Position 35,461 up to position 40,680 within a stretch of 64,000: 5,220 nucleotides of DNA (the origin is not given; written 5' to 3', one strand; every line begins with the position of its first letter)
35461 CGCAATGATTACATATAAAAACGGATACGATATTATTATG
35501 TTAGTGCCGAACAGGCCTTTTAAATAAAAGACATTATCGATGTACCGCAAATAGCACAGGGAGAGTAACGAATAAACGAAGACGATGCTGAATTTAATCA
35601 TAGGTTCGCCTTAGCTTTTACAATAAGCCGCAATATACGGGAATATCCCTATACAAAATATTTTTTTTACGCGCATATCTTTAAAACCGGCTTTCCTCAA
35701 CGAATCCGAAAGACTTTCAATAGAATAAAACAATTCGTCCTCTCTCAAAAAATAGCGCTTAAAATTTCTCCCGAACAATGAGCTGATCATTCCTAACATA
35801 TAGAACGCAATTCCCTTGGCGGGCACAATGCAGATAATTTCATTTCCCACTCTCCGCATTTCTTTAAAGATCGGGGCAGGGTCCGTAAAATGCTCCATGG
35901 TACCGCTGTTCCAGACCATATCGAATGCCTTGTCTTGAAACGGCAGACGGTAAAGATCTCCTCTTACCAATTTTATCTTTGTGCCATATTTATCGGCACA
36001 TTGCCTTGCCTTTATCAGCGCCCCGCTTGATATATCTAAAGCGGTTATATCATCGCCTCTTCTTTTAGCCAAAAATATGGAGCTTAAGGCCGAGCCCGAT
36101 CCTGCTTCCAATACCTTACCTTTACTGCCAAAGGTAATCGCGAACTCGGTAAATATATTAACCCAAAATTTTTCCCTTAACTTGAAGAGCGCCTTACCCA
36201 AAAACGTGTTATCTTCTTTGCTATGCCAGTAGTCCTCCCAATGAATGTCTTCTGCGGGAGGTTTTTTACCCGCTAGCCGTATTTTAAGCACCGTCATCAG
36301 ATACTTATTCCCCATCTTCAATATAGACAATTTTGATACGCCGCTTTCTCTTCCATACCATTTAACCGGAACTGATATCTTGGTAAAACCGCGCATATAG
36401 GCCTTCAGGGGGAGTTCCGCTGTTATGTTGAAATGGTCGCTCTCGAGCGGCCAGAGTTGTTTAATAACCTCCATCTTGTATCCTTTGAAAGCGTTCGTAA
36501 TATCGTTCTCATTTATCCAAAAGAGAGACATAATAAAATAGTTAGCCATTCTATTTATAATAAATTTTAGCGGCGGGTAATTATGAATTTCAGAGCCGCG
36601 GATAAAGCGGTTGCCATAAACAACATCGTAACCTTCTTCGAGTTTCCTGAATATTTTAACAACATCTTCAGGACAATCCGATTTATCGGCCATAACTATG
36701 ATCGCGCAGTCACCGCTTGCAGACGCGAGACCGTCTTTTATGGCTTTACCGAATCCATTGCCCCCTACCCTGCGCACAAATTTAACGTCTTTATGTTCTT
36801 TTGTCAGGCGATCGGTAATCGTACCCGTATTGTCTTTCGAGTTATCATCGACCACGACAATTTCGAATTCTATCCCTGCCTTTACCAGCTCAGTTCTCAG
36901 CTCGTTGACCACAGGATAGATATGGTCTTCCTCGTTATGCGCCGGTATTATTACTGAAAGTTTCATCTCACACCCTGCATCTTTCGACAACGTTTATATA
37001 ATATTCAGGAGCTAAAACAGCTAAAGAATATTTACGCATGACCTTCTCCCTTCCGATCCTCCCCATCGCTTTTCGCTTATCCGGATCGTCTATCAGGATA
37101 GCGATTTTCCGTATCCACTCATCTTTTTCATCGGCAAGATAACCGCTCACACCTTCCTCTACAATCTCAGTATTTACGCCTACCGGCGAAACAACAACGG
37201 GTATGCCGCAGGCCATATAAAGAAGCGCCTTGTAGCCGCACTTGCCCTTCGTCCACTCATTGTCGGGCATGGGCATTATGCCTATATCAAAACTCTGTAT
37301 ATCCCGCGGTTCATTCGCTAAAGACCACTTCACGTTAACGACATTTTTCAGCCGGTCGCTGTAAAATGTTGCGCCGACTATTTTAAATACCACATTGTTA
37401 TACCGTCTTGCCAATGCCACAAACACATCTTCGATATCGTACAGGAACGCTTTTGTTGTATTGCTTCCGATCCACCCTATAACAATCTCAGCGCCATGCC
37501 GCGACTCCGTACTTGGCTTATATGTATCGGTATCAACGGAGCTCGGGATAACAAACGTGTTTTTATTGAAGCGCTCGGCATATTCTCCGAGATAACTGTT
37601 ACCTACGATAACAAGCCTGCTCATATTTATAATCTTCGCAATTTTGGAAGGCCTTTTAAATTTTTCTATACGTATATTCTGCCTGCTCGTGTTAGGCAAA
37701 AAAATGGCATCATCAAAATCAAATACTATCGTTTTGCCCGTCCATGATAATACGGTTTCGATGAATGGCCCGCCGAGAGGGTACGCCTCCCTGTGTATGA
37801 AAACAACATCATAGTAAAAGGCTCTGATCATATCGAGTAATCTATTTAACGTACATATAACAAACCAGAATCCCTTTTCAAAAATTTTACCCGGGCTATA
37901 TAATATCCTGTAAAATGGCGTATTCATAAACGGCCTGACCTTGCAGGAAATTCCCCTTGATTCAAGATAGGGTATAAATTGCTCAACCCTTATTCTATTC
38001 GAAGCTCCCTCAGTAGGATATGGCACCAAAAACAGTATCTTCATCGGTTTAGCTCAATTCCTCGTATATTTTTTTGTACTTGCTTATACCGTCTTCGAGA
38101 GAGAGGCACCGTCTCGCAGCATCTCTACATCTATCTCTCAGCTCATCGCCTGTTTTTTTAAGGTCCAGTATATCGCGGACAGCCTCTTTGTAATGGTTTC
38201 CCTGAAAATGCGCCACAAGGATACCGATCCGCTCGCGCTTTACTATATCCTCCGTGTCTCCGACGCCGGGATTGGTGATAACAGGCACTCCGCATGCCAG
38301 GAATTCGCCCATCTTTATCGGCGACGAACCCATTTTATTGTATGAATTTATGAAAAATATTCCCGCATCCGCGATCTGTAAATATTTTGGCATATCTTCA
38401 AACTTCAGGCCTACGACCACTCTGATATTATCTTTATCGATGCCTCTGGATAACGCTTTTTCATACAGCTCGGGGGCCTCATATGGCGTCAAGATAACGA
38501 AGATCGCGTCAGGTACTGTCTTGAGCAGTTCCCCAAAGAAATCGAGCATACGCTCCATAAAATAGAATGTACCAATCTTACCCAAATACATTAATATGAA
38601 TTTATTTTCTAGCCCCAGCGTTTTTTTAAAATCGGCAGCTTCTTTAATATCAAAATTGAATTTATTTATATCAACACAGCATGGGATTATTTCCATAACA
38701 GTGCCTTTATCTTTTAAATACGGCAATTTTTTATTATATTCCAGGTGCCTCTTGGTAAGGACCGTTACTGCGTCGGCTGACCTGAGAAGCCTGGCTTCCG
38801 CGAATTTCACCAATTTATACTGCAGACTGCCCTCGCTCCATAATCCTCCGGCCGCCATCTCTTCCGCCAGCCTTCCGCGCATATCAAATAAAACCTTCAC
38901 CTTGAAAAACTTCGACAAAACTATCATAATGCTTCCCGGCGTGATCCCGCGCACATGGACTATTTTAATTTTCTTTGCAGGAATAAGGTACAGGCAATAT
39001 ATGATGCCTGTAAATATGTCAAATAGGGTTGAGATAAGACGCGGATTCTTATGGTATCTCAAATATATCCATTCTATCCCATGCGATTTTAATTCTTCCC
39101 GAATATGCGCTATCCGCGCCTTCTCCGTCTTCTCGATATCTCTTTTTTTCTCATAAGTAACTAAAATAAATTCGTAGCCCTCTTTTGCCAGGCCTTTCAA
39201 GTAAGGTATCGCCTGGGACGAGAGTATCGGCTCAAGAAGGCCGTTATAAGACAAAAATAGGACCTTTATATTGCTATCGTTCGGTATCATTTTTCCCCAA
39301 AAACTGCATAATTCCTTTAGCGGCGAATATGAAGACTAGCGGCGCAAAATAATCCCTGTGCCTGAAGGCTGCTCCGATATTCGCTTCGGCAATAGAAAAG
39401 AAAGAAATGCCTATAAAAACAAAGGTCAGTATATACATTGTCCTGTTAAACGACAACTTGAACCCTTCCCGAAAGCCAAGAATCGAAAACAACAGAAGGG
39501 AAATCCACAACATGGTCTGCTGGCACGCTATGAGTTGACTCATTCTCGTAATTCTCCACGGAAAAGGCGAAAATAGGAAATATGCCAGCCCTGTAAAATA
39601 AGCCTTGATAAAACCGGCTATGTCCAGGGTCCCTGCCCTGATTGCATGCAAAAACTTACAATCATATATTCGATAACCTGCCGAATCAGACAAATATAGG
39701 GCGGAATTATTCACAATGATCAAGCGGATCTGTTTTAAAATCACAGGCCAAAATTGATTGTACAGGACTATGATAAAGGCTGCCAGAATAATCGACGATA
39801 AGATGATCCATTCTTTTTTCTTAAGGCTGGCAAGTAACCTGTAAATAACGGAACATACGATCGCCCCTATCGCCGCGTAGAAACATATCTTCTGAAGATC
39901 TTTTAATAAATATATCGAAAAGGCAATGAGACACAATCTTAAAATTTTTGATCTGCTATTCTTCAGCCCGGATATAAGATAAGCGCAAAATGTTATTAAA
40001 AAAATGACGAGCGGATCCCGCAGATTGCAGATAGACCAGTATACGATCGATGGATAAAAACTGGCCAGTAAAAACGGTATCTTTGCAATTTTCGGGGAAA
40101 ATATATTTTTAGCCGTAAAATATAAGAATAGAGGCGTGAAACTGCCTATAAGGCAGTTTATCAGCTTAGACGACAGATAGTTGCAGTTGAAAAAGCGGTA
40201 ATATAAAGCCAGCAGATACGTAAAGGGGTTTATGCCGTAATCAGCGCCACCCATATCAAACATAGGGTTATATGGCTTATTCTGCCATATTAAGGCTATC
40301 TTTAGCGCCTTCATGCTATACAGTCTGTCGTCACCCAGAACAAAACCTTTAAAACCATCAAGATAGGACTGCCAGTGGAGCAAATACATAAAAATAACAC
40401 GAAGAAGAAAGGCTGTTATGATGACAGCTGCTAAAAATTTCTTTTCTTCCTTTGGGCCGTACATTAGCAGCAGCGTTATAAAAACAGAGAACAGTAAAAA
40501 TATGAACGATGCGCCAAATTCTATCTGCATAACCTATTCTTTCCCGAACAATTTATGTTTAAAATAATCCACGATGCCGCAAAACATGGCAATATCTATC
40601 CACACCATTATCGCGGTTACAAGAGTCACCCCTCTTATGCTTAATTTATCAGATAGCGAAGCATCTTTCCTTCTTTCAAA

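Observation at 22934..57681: Three to four adjacent polyprenyl-phosphate-sugar synthase + GT-C membrane transferase pairs in one locus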

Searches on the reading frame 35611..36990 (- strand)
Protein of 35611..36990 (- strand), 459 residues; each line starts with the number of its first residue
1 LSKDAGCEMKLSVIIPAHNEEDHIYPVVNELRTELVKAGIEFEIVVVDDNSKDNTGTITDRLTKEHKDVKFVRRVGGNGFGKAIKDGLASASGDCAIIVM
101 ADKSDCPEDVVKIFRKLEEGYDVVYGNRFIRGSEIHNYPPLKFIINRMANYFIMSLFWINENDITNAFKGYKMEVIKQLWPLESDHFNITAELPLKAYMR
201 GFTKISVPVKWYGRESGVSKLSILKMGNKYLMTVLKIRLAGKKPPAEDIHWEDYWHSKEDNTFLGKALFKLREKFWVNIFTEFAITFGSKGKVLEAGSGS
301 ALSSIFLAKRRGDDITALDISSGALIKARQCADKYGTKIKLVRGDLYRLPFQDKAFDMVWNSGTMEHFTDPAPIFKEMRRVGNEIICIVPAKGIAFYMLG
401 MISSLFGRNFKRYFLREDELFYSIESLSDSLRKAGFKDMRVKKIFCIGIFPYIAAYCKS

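Call 3: search_protein_families(library=pfam, proteins=[window:35611-36990:-], max_evalue=0.01)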
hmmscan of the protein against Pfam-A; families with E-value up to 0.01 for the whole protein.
window:35611-36990:- (459 aa): 9 families
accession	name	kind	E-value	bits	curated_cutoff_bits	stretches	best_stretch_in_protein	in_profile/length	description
PF00535.33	Glycos_transf_2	-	1e-27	97.6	23.3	1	12-180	1-168/168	Glycosyl transferase family 2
PF08241.18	Methyltransf_11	-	2.1e-17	64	21.2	1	294-381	1-86/95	Methyltransferase domain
PF13649.12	Methyltransf_25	-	7.9e-17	62.2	27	1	293-381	1-92/97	Methyltransferase domain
PF13847.12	Methyltransf_31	-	3.4e-12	46.7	27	1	289-383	3-102/145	Methyltransferase domain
PF08242.18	Methyltransf_12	-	2.9e-08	34.7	30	1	294-381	1-91/98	Methyltransferase domain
PF01209.24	Ubie_methyltran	-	2.5e-07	30.7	20.1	1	289-443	47-220/233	ubiE/COQ5 methyltransferase family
PF13489.12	Methyltransf_23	-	2.4e-05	24.5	27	1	273-437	6-160/164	Methyltransferase domain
PF07021.18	MetW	-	0.00032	20.8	21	1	291-393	15-113/193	Methionine biosynthesis protein MetW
PF05175.20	MTS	-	0.0077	16.3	23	0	289-359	31-102/170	Methyltransferase small domain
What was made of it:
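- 35611..36966 (-): B_GT2MT: DPMS-like GT2 domain fused to a class I SAM methyltransferase. No TM helix. Pfam GT2 1e-27 plus Methyltransf_11 2e-17 (call 3).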

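Call 10: search_protein_families(library=ncbifam, proteins=[window:35611-36990:-], max_evalue=0.01)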
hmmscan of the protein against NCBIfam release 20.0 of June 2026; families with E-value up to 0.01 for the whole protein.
window:35611-36990:- (459 aa): 52 families (the best 25 are shown)
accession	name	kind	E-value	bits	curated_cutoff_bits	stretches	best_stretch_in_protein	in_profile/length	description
TIGR04182.1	glyco_TIGR04182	equivalog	7.8e-22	78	325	1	11-237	2-217/293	S-layer glycoprotein N-glycosyltransferase AglJ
NF047588.1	GlcsyltransPgfSStrep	equivalog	5.8e-19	68.4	500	1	9-182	1-170/308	glycosyltransferase PgfS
NF007986.1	PRK10714.1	equivalog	4.7e-17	62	529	1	10-229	7-218/316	undecaprenyl-phosphate 4-deoxy-4-formamido-L-arabinose transferase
NF041391.1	DPhHxTase_Halo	equivalog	1.6e-15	56.7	375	1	17-238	3-209/213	dolichyl-phosphate hexose transferase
TIGR03937.1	PgaC_IcaA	equivalog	1.4e-11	44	422.3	1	10-130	46-165/407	poly-beta-1,6-N-acetyl-D-glucosamine synthase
NF001241.0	PRK00216.1-2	equivalog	3.7e-11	43.1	327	1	273-382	36-139/231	demethylmenaquinone methyltransferase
NF010496.0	PRK13915.1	equivalog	1.6e-10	40.6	262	1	8-112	30-136/307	glucosyl-3-phosphoglycerate synthase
TIGR02072.1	BioC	equivalog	4.4e-10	39.8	184.95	1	291-382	36-124/244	malonyl-ACP O-methyltransferase BioC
NF050050.1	ProtGlycPglI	equivalog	1.4e-09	37.8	500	1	10-132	3-123/306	GalNAc(5)-diNAcBac-PP-undecaprenol beta-1,3-glucosyltransferase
NF001243.0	PRK00216.1-4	equivalog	1.5e-09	37.5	235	1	291-446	49-222/237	demethylmenaquinone methyltransferase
NF058614.1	PPMAGASynPpgS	equivalog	3e-09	36.7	370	1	13-178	4-164/226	polyprenyl-phospho-N-acetylgalactosaminyl synthase PpgS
TIGR01934.1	MenG_MenH_UbiE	subfamily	7.4e-09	35.2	158.35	1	276-443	27-210/223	ubiquinone/menaquinone biosynthesis methyltransferase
TIGR02752.1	MenG_heptapren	equivalog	8.5e-09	35.3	419.85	1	292-443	48-218/231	demethylmenaquinone methyltransferase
NF038302.1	EPS_HpsE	equivalog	8.9e-09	34.7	300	1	9-76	1-68/307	hormogonium polysaccharide biosynthesis glycosyltransferase HpsE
NF007482.0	PRK10073.1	equivalog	1.5e-08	34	423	1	9-104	6-97/334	glycosyltransferase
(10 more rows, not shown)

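Call 12: search_solved_structures(query=window:35611-36990:-, max_evalue=0.001)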
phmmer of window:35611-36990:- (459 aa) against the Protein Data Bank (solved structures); distinct sequences matched with E-value up to 0.001: 30.
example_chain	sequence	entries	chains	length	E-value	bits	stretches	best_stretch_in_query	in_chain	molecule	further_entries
5mlz_A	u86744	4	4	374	1.5e-21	79.9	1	8-222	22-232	Dolichol monophosphate mannose synthase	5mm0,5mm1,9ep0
9hwj_A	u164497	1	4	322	1.1e-14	57.3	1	10-229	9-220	Undecaprenyl-phosphate 4-deoxy-4-formamido-L-arabinose transferase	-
5eke_A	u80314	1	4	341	6.5e-14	54.7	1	7-134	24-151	Uncharacterized glycosyltransferase sll0501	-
5ekp_C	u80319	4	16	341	6.7e-14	54.6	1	7-134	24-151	Uncharacterized glycosyltransferase sll0501 | Glycosyltransferase sll0501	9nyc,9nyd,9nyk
9nye_A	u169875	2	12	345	6.9e-14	54.6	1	7-134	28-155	Glycosyltransferase sll0501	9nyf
3mgg_A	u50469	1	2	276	4.9e-13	51.8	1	290-381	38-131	Methyltransferase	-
9bhc_C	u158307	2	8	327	1.1e-12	50.6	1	4-228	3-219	Undecaprenyl-phosphate 4-deoxy-4-formamido-L-arabinose transferase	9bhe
8vxh_A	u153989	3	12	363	1.3e-12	50.4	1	4-228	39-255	Undecaprenyl-phosphate 4-deoxy-4-formamido-L-arabinose transferase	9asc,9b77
3dlc_A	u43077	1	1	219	2e-08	36.6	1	276-381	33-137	Putative S-adenosyl-L-methionine-dependent Methyltransferase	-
1ve3_A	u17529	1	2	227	6.4e-08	34.9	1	289-381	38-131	hypothetical protein PH0226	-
8zc8_A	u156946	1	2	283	1.2e-07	34.1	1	244-381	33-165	MitM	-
21zq_A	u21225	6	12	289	1.2e-07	34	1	244-381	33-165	MitM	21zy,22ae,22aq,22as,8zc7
3bus_A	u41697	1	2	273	5.7e-06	28.5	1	288-381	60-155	Methyltransferase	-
3bcv_A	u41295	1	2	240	7.5e-06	28.1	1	10-105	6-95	Putative glycosyltransferase protein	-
5tze_C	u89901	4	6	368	1.1e-05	27.6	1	9-103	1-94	Glycosyl transferase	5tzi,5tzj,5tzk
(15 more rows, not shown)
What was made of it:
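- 35611..36966 (-): PDB: PfDPMS 1.5e-21 over residues 8-222 (call 12).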

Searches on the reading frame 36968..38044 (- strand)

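Call 4: search_protein_families(library=pfam, proteins=[window:36968-38044:-], max_evalue=0.01)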
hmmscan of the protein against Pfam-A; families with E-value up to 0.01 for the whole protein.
window:36968-38044:- (358 aa): 3 families
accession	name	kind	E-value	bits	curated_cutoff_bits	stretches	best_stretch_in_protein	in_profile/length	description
PF13692.12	Glyco_trans_1_4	-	1e-13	52.2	27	1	188-320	3-142/142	Glycosyl transferases group 1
PF00534.26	Glycos_transf_1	-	2.1e-12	47.3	26.4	1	267-333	103-171/172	Glycosyl transferases group 1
PF13524.12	Glyco_trans_1_2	-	1.9e-08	34.8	25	1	213-342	10-136/144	Glycosyl transferase-like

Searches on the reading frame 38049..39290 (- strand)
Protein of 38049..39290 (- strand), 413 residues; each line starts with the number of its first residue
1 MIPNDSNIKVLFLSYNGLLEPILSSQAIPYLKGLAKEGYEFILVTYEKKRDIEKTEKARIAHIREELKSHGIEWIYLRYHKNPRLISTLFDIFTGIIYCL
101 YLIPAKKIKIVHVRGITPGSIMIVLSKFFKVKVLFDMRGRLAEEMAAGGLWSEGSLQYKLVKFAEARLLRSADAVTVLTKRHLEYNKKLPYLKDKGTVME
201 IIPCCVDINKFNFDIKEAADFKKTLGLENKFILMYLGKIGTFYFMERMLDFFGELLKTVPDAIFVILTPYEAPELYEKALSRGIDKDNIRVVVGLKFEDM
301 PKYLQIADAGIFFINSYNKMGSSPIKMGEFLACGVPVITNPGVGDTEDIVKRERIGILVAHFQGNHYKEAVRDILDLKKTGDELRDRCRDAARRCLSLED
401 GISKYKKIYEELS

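Call 5: search_protein_families(library=pfam, proteins=[window:38049-39290:-], max_evalue=0.01)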
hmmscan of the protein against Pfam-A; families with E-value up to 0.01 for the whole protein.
window:38049-39290:- (413 aa): 5 families
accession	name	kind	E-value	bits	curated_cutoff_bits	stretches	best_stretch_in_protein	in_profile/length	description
PF00534.26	Glycos_transf_1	-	1.8e-13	50.8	26.4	1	221-394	6-171/172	Glycosyl transferases group 1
PF13692.12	Glyco_trans_1_4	-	8.4e-09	36.3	27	1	245-375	17-140/142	Glycosyl transferases group 1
PF13579.12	Glyco_trans_4_4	-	2.1e-07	31.9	29.7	1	32-184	12-140/158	Glycosyl transferase 4-like domain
PF13439.12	Glyco_transf_4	-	2.9e-05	24.6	28.5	1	32-209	13-169/170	Glycosyltransferase Family 4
PF13524.12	Glyco_trans_1_2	-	0.0056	17.1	25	0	287-394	27-128/144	Glycosyl transferase-like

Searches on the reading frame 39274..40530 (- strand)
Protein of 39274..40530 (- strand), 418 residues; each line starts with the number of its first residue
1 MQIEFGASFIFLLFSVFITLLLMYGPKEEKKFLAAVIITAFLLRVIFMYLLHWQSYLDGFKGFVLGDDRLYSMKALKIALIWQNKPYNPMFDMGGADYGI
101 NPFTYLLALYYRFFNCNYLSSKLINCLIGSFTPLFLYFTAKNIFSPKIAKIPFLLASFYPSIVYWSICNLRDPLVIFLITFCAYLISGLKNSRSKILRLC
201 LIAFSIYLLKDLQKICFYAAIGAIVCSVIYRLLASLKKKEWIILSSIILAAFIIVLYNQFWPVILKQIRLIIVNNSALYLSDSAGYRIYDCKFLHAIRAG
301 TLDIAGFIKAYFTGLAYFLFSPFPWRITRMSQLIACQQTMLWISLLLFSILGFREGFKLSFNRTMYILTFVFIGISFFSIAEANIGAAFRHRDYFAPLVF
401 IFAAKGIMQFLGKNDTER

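Call 3: search_protein_families(library=pfam, proteins=[window:39274-40530:-], max_evalue=0.01)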
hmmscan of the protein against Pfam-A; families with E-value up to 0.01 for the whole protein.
window:39274-40530:- (418 aa): 1 family
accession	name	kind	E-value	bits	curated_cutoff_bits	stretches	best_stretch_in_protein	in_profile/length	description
PF13231.12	PMT_2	-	1.2e-06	29.3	26.1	1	104-256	7-158/160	Dolichyl-phosphate-mannose-protein mannosyltransferase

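Call 10: search_protein_families(library=ncbifam, proteins=[window:39274-40530:-], max_evalue=0.01)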
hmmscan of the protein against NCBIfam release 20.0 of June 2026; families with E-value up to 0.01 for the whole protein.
window:39274-40530:- (418 aa): 0 families

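Call 14: search_solved_structures(query=window:39274-40530:-, max_evalue=1)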
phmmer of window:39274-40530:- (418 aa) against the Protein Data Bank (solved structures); distinct sequences matched with E-value up to 1: 5.
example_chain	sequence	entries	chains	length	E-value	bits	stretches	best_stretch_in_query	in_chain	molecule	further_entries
9x5j_D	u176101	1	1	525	0.093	15.5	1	339-390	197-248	Potassium voltage-gated channel subfamily KQT member 2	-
9ixz_A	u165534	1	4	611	0.12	15.1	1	339-390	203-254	Isoform 3 of Potassium voltage-gated channel subfamily KQT member 2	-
9ixy_A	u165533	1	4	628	0.13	15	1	339-390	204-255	Isoform 3 of Potassium voltage-gated channel subfamily KQT member 2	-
8j02_A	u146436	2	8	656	0.13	15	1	339-390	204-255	Potassium voltage-gated channel subfamily KQT member 2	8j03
7cr0_A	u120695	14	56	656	0.14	14.9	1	339-390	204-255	Potassium voltage-gated channel subfamily KQT member 2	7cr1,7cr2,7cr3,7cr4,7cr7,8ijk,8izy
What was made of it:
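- Tried and rejected: Single-sequence PDB search of C_mem gave only K+ channel noise (call 14).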
